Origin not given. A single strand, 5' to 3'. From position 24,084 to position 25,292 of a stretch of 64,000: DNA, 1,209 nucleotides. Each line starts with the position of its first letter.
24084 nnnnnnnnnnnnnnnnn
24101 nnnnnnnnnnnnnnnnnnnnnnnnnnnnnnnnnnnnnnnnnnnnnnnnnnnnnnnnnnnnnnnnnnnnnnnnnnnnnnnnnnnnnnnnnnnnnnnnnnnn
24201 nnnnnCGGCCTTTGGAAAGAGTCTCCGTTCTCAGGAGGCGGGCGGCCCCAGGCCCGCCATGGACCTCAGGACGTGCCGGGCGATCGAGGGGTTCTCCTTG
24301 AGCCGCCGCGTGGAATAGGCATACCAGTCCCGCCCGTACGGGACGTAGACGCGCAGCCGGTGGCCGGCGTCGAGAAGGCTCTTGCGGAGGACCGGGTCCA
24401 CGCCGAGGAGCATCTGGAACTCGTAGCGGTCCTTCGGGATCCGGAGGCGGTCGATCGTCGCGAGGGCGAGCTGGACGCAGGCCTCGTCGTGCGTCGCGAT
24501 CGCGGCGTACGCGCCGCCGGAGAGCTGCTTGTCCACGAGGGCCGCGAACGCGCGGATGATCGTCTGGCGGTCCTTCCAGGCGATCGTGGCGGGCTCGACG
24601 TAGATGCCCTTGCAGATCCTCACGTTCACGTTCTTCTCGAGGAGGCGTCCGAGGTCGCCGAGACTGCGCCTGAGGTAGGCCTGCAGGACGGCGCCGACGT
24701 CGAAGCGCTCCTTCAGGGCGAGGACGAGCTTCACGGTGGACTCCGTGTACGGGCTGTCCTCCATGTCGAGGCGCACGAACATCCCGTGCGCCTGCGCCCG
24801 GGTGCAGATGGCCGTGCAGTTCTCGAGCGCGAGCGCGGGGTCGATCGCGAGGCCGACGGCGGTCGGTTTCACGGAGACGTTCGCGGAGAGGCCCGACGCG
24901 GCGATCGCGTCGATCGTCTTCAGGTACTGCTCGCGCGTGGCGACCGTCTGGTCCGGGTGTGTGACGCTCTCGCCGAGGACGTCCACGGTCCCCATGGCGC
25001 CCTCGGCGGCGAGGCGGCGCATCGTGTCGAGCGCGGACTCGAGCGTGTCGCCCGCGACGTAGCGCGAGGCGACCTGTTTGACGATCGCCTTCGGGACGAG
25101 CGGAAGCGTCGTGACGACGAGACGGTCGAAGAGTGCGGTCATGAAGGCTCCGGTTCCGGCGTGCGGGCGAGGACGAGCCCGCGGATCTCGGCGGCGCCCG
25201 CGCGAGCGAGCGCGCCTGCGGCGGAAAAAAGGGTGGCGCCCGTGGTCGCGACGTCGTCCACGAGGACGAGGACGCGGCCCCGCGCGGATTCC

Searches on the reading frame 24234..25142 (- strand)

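Call 67: search_protein_families(library=pfam, proteins=[window:24234-25142:-], max_evalue=0.0001)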
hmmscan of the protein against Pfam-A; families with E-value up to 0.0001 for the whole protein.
window:24234-25142:- (303 aa): 1 family
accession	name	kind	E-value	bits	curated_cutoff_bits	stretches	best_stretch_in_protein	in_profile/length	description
PF01619.24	Pro_dh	-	6.5e-32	111.6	27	1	37-289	1-274/278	Proline dehydrogenase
